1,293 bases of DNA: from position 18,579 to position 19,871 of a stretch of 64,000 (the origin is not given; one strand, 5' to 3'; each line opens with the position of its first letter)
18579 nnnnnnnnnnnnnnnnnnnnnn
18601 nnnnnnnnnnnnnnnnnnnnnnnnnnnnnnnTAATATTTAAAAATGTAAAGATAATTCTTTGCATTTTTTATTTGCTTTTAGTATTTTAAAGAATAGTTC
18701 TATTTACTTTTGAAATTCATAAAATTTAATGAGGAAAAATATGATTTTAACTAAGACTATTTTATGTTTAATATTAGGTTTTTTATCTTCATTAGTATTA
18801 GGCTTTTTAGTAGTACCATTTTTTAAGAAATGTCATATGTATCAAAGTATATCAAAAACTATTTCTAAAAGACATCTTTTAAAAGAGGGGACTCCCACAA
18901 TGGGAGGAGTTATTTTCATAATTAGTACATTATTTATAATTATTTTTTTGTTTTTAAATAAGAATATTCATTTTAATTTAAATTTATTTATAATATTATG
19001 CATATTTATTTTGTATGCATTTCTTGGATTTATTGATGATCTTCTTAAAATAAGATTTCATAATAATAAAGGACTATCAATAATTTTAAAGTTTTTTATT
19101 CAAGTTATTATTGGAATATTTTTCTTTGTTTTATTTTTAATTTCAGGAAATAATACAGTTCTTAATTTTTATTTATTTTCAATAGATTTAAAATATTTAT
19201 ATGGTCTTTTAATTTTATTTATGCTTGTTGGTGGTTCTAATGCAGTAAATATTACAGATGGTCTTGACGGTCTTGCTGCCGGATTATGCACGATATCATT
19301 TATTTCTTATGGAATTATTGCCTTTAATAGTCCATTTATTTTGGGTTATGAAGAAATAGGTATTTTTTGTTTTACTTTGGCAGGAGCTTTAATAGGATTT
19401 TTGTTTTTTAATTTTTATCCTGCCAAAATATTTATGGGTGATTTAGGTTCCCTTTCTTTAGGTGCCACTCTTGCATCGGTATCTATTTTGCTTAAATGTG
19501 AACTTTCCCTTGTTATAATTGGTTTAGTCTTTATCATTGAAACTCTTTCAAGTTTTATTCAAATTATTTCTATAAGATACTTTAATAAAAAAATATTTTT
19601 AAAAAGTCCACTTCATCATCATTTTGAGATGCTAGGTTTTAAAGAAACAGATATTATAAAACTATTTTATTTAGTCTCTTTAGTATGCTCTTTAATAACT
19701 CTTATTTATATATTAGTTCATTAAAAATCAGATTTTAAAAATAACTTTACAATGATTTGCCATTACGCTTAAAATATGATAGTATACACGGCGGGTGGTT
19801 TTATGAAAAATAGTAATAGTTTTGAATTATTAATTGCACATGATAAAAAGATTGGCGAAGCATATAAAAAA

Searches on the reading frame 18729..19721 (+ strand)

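Call 69: search_protein_families(library=pfam, proteins=[window:18729-19721:+], max_evalue=0.00001)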
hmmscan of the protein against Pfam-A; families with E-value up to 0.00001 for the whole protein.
window:18729-19721:+ (331 aa): 2 families
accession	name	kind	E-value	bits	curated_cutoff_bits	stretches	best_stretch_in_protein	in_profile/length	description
PF00953.26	Glycos_transf_4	-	3e-34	118.8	27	1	87-255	2-159/160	Glycosyl transferase family 4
PF10555.14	MraY_sig1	-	7.6e-06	25.6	20.1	1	52-64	1-13/13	Phospho-N-acetylmuramoyl-pentapeptide-transferase signature 1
